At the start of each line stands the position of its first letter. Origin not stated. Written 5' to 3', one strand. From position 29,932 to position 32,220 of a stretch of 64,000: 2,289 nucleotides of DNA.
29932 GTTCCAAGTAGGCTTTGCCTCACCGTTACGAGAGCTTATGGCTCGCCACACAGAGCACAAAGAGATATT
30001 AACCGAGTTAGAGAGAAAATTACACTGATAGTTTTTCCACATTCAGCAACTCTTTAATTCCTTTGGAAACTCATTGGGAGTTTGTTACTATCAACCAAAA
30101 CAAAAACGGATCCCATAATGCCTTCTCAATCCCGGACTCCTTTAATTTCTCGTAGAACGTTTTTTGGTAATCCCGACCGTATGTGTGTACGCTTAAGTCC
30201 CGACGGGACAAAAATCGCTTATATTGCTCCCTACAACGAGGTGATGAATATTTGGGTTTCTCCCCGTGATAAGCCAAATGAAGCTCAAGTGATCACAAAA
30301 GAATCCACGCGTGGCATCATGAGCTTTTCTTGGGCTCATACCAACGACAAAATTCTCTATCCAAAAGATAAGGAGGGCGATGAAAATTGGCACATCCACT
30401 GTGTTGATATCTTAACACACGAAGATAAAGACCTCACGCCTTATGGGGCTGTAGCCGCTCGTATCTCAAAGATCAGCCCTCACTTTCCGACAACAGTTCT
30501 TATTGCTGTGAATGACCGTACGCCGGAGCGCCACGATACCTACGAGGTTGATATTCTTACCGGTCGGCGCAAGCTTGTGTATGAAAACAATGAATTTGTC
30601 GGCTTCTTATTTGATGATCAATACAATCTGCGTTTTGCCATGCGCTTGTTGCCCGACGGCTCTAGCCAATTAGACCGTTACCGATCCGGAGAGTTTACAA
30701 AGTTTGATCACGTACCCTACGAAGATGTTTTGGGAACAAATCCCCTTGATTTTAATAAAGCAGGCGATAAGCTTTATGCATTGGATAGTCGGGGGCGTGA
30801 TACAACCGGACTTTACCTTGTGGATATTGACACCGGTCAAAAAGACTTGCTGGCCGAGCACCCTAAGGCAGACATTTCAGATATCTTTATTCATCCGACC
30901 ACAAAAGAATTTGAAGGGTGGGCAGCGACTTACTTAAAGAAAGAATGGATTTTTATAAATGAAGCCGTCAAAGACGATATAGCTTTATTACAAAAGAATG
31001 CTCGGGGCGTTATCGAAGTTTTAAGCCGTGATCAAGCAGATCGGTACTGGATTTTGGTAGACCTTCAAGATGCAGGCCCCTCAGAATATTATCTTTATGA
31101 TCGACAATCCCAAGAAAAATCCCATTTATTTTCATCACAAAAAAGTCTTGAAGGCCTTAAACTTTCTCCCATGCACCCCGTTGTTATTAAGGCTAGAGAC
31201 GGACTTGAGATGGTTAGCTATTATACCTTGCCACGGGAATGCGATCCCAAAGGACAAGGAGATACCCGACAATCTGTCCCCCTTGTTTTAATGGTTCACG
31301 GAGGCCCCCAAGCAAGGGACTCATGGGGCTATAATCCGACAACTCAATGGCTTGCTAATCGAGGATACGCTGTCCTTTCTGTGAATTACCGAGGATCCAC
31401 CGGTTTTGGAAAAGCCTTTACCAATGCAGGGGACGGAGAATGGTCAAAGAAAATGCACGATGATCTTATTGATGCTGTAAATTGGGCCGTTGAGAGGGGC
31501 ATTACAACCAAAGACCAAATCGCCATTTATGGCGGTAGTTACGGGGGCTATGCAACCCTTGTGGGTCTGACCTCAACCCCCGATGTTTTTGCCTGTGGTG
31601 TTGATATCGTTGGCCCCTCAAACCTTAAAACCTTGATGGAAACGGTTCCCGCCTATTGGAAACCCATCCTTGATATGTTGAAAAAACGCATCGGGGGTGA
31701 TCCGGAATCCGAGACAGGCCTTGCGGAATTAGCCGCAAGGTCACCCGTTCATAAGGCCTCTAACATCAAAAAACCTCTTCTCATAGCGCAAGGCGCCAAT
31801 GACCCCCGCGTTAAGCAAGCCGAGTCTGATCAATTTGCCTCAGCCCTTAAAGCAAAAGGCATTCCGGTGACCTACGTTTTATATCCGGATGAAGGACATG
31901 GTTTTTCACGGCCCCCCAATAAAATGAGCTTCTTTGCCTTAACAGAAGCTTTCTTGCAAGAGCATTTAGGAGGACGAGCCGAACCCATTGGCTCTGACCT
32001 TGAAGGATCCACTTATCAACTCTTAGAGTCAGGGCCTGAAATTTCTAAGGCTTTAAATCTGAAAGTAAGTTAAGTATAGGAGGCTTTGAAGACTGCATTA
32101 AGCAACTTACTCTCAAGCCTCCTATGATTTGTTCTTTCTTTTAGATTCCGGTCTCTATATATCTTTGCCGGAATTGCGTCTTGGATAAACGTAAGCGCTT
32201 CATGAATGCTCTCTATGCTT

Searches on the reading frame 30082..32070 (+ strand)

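Call 9: search_protein_families(library=pfam, proteins=[window:30082-32070:+], max_evalue=0.01)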
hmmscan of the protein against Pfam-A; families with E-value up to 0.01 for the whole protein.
window:30082-32070:+ (663 aa): 9 families
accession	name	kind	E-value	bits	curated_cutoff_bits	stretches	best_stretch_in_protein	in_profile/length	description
PF00326.27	Peptidase_S9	-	2.3e-47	161.7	22.6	1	417-631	3-212/213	Prolyl oligopeptidase family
PF01738.24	DLH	-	6.2e-13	49.3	21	1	413-614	21-194/217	Dienelactone hydrolase family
PF20434.5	BD-FAE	-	6.7e-12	45.8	26.8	1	395-589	9-215/215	BD-FAE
PF02129.25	Peptidase_S15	-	1e-11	45.5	23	1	395-516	15-133/262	X-Pro dipeptidyl-peptidase (S15 family)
PF12146.15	Hydrolase_4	-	1.4e-11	44.6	27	1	401-514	6-111/239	Serine aminopeptidase, S33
PF00561.26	Abhydrolase_1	-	4.6e-10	40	25.8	1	400-490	1-81/245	alpha/beta hydrolase fold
PF12697.13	Abhydrolase_6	-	9e-08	33.5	26.3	1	402-606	1-204/217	Alpha/beta hydrolase family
PF07859.19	Abhydrolase_3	-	2.4e-05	24.6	25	0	554-608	155-208/210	alpha/beta hydrolase fold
PF00756.26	Esterase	-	0.0064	16.7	22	1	444-579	80-199/251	Putative esterase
